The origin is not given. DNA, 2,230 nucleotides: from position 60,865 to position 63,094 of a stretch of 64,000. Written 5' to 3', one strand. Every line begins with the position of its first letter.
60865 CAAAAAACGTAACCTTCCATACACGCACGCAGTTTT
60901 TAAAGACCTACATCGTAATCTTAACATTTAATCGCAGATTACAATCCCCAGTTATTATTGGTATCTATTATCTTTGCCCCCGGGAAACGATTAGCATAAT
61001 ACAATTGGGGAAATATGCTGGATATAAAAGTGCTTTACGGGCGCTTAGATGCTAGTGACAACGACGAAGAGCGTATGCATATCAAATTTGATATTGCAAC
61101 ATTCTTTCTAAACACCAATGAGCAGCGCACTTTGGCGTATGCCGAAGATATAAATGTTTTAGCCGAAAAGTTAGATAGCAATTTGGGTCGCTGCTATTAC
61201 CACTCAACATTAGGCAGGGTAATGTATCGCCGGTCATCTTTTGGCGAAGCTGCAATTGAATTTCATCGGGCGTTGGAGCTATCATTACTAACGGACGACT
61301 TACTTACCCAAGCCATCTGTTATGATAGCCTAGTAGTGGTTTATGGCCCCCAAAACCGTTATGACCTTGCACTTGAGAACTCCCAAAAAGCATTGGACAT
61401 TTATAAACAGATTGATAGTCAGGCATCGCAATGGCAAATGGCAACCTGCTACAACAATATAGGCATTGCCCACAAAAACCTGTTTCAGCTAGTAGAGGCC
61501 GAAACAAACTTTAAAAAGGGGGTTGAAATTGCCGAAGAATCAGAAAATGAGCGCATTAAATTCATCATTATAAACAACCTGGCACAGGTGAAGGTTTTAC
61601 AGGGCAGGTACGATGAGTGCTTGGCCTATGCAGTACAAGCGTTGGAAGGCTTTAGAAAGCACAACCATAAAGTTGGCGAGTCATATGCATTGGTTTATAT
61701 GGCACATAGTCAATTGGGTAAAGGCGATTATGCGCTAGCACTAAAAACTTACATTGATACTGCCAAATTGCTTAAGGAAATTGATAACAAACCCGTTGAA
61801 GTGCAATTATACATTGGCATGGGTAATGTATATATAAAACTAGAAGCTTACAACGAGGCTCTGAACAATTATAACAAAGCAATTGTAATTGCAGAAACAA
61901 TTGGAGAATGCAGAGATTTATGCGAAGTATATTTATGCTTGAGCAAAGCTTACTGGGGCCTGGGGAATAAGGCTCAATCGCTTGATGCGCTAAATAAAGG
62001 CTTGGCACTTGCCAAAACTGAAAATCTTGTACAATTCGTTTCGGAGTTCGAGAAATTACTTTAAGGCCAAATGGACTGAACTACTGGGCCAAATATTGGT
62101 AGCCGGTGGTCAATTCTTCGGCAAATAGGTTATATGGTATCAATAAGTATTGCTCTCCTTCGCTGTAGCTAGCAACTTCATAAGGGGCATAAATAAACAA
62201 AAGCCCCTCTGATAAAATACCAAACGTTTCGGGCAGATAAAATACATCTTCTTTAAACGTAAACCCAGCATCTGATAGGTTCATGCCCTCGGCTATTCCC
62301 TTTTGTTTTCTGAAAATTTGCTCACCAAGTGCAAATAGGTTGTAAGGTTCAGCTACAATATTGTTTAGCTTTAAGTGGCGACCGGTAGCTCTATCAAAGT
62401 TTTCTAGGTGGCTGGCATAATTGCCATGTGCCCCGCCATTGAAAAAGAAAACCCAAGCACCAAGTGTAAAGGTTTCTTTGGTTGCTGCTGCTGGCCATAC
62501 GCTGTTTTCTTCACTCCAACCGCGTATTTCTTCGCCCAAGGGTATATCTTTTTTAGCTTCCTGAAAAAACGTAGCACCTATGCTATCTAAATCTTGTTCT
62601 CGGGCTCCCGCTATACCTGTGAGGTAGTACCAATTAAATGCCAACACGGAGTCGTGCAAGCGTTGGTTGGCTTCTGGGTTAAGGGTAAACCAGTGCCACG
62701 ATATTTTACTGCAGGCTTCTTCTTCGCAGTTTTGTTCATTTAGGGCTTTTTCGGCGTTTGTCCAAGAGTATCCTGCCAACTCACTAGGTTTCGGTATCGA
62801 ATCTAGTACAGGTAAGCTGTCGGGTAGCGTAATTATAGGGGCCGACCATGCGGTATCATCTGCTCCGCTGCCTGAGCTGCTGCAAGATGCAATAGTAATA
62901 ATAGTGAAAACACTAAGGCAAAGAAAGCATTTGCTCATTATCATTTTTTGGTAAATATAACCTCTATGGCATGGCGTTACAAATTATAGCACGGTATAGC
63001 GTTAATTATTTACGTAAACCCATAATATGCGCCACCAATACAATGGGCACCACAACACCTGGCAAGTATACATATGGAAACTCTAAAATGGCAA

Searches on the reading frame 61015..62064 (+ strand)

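Call 54: search_protein_families(library=pfam, proteins=[window:61015-62064:+], max_evalue=0.00001)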
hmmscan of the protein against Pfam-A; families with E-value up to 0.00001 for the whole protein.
window:61015-62064:+ (349 aa): 7 families
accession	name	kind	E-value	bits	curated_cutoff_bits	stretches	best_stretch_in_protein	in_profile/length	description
PF13424.12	TPR_12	-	2.6e-30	104.9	30.1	5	225-293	5-75/77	Tetratricopeptide repeat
PF07719.23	TPR_2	-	1e-19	69.4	27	0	265-294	3-32/34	Tetratricopeptide repeat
PF13374.12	TPR_10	-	5.8e-16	58.4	27.5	0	143-175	2-34/42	Tetratricopeptide repeat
PF00515.34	TPR_1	-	7e-14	51.4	27.8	0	264-293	2-31/34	Tetratricopeptide repeat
PF17874.7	TPR_MalT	-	2.5e-12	47.2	45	1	57-343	37-321/336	MalT-like TPR region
PF13181.12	TPR_8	-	1.7e-11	43.8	25.7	0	264-290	2-28/34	Tetratricopeptide repeat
PF12968.13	DUF3856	-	3.3e-08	34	27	0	67-179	16-136/143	Domain of Unknown Function (DUF3856)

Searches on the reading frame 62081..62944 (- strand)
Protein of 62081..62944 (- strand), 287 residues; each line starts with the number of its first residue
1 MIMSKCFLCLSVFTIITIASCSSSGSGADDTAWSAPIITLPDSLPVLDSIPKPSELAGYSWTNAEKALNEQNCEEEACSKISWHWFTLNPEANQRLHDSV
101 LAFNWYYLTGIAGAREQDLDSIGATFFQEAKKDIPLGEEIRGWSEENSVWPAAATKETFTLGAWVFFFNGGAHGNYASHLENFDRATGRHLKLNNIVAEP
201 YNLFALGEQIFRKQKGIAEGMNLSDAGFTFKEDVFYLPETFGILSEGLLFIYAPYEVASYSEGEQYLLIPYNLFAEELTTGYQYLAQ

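Call 54: search_protein_families(library=pfam, proteins=[window:62081-62944:-], max_evalue=0.00001)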
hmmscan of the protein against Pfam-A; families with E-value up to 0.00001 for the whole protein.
window:62081-62944:- (287 aa): 1 family
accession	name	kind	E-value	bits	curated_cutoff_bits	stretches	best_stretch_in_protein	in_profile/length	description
PF11738.13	DUF3298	-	1e-10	42.8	24.1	1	208-272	19-84/84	Protein of unknown function (DUF3298)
